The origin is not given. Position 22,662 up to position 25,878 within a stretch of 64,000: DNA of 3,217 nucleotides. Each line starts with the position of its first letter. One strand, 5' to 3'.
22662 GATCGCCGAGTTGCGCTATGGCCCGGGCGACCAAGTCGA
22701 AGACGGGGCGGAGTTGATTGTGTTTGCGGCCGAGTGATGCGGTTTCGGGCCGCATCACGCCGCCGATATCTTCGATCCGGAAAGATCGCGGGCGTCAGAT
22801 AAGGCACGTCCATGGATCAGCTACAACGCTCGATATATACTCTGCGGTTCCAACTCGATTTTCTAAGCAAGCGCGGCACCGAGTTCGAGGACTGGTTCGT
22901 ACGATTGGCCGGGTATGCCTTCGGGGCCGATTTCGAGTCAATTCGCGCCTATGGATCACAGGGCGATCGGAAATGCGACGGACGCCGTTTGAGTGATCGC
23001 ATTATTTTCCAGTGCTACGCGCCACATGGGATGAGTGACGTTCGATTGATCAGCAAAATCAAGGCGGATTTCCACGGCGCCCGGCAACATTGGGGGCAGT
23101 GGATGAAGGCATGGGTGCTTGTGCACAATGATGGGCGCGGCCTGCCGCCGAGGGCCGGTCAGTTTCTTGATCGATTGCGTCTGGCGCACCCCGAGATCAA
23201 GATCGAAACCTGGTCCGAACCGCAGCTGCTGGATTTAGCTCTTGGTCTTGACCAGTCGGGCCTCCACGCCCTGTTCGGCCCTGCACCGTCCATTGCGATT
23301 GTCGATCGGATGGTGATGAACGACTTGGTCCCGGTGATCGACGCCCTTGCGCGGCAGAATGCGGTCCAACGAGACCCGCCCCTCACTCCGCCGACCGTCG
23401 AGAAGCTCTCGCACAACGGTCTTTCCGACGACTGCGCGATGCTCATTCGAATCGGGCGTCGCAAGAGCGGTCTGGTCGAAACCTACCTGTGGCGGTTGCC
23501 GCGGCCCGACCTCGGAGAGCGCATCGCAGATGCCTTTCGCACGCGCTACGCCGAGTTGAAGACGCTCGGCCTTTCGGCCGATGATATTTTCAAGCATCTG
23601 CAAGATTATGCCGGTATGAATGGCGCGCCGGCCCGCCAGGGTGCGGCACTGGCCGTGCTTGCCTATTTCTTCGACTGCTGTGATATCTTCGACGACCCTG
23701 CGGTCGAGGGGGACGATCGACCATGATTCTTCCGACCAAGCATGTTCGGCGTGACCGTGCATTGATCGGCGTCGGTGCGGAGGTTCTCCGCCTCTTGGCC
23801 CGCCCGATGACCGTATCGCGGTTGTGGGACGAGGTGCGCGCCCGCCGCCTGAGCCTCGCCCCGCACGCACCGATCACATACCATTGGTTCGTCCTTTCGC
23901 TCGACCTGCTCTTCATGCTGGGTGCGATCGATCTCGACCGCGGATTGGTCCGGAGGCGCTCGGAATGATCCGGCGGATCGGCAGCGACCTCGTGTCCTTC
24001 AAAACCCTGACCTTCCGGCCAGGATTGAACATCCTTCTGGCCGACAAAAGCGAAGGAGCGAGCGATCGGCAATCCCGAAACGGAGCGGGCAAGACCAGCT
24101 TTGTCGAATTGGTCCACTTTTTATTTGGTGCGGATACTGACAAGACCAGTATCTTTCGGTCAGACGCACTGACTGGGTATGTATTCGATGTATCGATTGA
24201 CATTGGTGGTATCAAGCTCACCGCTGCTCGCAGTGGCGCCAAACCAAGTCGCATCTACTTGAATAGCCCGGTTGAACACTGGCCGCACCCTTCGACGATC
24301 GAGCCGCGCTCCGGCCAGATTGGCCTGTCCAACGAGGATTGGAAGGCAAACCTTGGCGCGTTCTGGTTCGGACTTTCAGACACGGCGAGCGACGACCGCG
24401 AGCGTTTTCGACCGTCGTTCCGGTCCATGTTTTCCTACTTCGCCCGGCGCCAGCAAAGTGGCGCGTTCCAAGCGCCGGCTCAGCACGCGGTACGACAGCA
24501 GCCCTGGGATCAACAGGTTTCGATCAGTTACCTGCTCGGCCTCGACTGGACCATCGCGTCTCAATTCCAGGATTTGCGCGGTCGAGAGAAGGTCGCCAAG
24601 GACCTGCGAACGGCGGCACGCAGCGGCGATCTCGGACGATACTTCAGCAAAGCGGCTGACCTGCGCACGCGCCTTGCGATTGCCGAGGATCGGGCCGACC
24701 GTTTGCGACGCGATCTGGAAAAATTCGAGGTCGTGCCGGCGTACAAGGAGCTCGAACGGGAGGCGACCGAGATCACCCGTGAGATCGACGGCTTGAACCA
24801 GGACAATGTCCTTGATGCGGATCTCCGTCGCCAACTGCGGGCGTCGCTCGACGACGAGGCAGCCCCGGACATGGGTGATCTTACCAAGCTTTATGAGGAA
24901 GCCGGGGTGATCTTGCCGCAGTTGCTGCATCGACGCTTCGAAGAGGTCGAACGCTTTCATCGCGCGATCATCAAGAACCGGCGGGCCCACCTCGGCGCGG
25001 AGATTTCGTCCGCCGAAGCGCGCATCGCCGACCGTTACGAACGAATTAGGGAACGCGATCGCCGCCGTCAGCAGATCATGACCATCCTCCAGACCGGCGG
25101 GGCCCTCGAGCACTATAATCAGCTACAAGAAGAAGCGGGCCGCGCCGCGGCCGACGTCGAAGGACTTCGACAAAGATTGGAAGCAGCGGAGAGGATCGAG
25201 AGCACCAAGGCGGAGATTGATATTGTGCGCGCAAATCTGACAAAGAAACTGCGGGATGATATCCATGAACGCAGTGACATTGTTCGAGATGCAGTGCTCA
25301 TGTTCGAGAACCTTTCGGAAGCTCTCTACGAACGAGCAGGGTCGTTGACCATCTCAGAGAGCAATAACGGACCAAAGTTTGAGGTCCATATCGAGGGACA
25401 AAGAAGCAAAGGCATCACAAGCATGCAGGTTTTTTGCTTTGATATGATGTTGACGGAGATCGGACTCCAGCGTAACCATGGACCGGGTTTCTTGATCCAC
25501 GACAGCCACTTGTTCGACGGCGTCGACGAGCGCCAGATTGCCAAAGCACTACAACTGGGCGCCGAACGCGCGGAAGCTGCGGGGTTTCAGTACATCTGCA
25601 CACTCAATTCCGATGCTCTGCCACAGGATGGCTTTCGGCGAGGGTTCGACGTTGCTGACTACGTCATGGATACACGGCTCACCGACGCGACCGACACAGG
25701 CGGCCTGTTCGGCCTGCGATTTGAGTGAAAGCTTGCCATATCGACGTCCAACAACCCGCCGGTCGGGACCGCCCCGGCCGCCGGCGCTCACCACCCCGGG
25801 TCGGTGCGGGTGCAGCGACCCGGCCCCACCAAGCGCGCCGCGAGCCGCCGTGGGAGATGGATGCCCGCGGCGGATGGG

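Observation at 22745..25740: Three-gene, translationally coupled ABC-3C / Lamassu-like conflict cassette on a low-GC islet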

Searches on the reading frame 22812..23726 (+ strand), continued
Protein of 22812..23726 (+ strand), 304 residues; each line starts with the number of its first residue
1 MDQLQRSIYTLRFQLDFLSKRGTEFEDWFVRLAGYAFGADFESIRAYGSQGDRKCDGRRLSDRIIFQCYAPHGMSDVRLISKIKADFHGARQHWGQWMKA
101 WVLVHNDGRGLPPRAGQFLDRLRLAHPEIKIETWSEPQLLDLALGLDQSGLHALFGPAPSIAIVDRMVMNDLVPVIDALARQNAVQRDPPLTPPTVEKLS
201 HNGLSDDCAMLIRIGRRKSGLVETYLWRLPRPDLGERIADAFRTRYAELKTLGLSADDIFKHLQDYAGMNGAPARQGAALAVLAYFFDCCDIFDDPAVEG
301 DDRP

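Call 51: find_encoding_contigs(protein=P0083, flank=10000, max_places=3)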
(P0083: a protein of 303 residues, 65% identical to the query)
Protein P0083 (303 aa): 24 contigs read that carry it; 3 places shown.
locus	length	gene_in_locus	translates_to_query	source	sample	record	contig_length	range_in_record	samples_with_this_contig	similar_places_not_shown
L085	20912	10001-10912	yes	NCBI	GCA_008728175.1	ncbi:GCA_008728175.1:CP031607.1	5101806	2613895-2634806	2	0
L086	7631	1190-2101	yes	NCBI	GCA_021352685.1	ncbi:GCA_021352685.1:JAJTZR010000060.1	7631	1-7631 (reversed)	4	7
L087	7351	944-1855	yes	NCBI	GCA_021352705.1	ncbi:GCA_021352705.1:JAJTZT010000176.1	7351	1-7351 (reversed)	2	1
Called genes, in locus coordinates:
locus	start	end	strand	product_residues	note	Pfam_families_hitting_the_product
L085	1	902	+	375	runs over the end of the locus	PF17201:Cache_3-Cache_2, PF17203:sCache_3_2, PF17202:sCache_3_3, PF00672:HAMP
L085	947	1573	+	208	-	PF26309:DUF8082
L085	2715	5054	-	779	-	-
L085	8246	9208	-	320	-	PF12760:Zn_ribbon_IS1595, PF12762:DDE_Tnp_IS1595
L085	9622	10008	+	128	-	PF13744:HTH_37 (weak)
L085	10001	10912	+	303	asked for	PF20275:CTD10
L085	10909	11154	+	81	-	PF20293:MC6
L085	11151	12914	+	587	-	PF20275:CTD10, PF10088:DUF2326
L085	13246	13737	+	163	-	-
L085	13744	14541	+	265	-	PF09509:Hypoth_Ymh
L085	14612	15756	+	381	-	PF01527:HTH_Tnp_1, PF13276:HTH_21, PF00665:rve, PF13683:rve_3, PF13333:rve_2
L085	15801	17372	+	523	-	-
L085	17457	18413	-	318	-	PF13384:HTH_23 (faint), PF13936:HTH_38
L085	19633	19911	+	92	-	PF10074:RovC_DNA-bd (weak)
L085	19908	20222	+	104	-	PF13744:HTH_37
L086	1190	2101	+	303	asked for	PF20275:CTD10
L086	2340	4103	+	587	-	PF20275:CTD10, PF10088:DUF2326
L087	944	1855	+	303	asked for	PF20275:CTD10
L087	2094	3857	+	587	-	PF20275:CTD10, PF10088:DUF2326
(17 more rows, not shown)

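Call 54: find_encoding_contigs(protein=P0007, flank=8000, max_places=4)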
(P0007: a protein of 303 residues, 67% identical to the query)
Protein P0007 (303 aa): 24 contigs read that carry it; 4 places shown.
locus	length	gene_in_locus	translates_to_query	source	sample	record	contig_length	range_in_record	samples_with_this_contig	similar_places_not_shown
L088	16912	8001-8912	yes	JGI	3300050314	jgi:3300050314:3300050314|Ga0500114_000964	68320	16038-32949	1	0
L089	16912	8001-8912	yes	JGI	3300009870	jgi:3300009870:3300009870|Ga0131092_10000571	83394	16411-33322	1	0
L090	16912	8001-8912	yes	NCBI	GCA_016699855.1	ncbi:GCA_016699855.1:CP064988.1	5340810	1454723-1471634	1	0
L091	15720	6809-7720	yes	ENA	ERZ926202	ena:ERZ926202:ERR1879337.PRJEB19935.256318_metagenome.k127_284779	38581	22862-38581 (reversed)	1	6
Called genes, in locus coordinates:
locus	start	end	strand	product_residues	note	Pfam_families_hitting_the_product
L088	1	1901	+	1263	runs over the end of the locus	PF13385:Laminin_G_3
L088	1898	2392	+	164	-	PF03928:HbpS-like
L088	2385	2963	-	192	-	PF01965:DJ-1_PfpI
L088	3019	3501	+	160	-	PF01641:SelR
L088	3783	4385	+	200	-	PF00561:Abhydrolase_1 (faint), PF06821:Ser_hydrolase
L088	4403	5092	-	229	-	-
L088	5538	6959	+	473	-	PF13356:Arm-DNA-bind_3, PF22022:Phage_int_M (faint), PF14659:Phage_int_SAM_3 (weak), PF00589:Phage_integrase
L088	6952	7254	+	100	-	PF12728:HTH_17 (weak)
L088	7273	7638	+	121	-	PF05973:Gp49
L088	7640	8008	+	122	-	PF13744:HTH_37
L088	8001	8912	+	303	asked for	PF20275:CTD10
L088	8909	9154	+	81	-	PF20293:MC6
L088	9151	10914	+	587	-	PF20275:CTD10, PF10088:DUF2326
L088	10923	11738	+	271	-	-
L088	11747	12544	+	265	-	PF09509:Hypoth_Ymh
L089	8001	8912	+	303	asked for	PF20275:CTD10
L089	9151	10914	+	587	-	PF20275:CTD10, PF10088:DUF2326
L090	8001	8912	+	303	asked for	PF20275:CTD10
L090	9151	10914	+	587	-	PF20275:CTD10, PF10088:DUF2326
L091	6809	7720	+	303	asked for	PF20275:CTD10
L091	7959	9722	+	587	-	PF20275:CTD10, PF10088:DUF2326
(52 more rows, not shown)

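Call 55: find_encoding_contigs(protein=P0024, flank=8000, max_places=2)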
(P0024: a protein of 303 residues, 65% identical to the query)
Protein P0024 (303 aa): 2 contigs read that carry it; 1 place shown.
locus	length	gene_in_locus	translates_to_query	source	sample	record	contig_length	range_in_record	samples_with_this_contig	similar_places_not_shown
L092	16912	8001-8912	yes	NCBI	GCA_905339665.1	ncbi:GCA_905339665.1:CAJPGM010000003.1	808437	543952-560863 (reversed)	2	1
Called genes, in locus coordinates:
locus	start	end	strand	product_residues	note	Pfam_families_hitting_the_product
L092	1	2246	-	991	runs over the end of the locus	PF11130:TraC_F_IV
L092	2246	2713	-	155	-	-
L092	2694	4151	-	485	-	-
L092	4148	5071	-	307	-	PF11920:DUF3438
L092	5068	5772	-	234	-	PF11444:DUF2895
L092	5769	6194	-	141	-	PF11990:DUF3487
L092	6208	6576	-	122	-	PF11190:DUF2976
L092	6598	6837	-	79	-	PF11660:DUF3262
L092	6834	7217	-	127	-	PF09686:Plasmid_RAQPRD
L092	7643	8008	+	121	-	PF13744:HTH_37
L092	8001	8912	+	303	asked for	PF20275:CTD10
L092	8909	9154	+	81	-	PF20293:MC6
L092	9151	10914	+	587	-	PF20275:CTD10, PF10088:DUF2326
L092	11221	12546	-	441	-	PF07690:MFS_1 (weak)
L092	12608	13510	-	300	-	PF14253:AbiH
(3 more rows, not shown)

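Call 56: find_encoding_contigs(protein=P0009, flank=8000, max_places=4)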
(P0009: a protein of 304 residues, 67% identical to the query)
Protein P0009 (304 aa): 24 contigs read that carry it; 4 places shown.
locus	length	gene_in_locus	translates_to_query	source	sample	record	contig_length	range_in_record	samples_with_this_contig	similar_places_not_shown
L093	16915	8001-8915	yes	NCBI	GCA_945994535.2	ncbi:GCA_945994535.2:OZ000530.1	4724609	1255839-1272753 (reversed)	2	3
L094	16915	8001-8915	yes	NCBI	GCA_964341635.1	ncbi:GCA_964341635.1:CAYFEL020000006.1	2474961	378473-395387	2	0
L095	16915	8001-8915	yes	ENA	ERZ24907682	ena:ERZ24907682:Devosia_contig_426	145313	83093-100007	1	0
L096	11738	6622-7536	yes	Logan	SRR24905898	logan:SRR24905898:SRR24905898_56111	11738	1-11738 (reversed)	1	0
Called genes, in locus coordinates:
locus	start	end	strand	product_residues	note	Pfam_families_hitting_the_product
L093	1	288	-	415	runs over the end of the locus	PF00291:PALP, PF00585:Thr_dehydrat_C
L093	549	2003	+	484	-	PF02386:TrkH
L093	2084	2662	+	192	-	-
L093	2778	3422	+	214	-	PF01865:PhoU_div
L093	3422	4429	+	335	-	PF01384:PHO4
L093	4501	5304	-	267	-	-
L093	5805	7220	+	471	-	PF13356:Arm-DNA-bind_3, PF14659:Phage_int_SAM_3 (weak), PF22022:Phage_int_M (weak), PF00589:Phage_integrase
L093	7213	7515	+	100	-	PF12728:HTH_17 (weak)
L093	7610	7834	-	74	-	-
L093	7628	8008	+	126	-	PF13744:HTH_37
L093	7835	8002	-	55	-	-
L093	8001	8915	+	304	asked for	PF20275:CTD10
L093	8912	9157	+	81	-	PF20293:MC6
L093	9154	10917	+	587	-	PF20275:CTD10, PF10088:DUF2326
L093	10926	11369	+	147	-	-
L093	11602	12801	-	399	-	PF02417:Chromate_transp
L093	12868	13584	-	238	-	PF03358:FMN_red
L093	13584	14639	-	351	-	PF01758:SBF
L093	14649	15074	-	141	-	PF03960:ArsC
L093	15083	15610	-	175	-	PF01451:LMWPc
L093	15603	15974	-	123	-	PF12802:MarR_2 (weak), PF12840:HTH_20, PF09339:HTH_IclR (weak)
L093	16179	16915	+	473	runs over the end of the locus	PF05598:DUF772, PF01609:DDE_Tnp_1, PF13751:DDE_Tnp_1_6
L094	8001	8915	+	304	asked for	PF20275:CTD10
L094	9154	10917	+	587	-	PF20275:CTD10, PF10088:DUF2326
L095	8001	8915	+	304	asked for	PF20275:CTD10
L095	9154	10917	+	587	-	PF20275:CTD10, PF10088:DUF2326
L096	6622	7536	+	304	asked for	PF20275:CTD10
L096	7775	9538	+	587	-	PF20275:CTD10, PF10088:DUF2326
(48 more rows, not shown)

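Call 74: list_cluster_members(proteins=[window:22812-23726:+, window:23965-25728:+, window:20713-22737:+])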
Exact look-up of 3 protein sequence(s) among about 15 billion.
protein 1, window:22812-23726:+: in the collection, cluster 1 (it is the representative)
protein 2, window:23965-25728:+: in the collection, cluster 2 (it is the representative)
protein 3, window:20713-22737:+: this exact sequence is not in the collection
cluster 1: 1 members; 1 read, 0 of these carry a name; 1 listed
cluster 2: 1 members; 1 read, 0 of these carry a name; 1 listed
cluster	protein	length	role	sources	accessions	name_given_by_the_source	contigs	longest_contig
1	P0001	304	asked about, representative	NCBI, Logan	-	-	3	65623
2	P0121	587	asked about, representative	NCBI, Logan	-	-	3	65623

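Call 76: search_protein_families(library=pfam, proteins=[L084:9625-10008:+, L084:12925-13740:+, L084:13748-14545:+, L084:14575-16113:+, L093:10926-11369:+], max_evalue=0.01)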
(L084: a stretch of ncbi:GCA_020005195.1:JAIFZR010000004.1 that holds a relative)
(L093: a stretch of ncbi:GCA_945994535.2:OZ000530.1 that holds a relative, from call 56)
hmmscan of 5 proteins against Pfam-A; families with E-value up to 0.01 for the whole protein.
L084:9625-10008:+ (127 aa): 5 families
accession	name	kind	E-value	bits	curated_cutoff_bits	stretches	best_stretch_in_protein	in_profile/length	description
PF13744.12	HTH_37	-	1.2e-07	31.9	27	1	35-89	24-80/80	Helix-turn-helix domain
PF13560.12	HTH_31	-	6.3e-05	23.6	27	1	34-81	6-55/64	Helix-turn-helix domain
PF01381.28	HTH_3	-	6.3e-05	23.4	23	1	34-73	1-41/55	Helix-turn-helix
PF04545.22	Sigma70_r4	-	0.0029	17.5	24.1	1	37-70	15-48/50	Sigma-70, region 4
PF20336.3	DUF6631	-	0.0097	16.1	27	0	6-53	53-102/157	Family of unknown function (DUF6631)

L084:12925-13740:+ (271 aa): 0 families

L084:13748-14545:+ (265 aa): 1 family
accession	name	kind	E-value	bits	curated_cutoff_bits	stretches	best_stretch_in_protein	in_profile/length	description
PF09509.15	Hypoth_Ymh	-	2e-41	141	25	1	136-256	1-119/119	Protein of unknown function (Hypoth_ymh)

L084:14575-16113:+ (512 aa): 0 families

L093:10926-11369:+ (147 aa): 0 families

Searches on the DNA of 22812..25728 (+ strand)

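Call 87: search_dna_similar(query=window:22812-25728:+, collection=ecoli_genomes, mode=distant, max_rows=10)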
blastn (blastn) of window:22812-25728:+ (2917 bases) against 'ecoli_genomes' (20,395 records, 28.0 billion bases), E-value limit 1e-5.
No match.

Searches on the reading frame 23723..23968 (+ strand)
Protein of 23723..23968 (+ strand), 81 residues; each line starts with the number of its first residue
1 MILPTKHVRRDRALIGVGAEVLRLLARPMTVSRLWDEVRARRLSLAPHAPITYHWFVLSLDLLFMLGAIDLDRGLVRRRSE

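Call 3: search_protein_families(library=pfam, proteins=[window:23723-23968:+], max_evalue=1)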
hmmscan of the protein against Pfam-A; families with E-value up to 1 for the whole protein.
window:23723-23968:+ (81 aa): 2 families
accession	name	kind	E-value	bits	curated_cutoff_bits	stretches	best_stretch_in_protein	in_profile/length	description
PF20293.4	MC6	-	5.1e-22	78.1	27.2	1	3-77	1-73/76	ABC-three component (ABC-3C) system Middle Component 6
PF20292.4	MC7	-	0.015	15.8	27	1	56-73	47-64/69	ABC-three component (ABC-3C) system Middle Component 7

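Call 4: search_protein_families(library=padloc, proteins=[window:23723-23968:+], max_evalue=1)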
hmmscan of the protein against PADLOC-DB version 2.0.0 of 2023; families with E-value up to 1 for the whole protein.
window:23723-23968:+ (81 aa): 0 families

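Call 7: search_protein_families(library=ncbifam, proteins=[window:23723-23968:+], max_evalue=0.1)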
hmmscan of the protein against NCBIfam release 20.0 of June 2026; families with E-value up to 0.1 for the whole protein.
window:23723-23968:+ (81 aa): 0 families
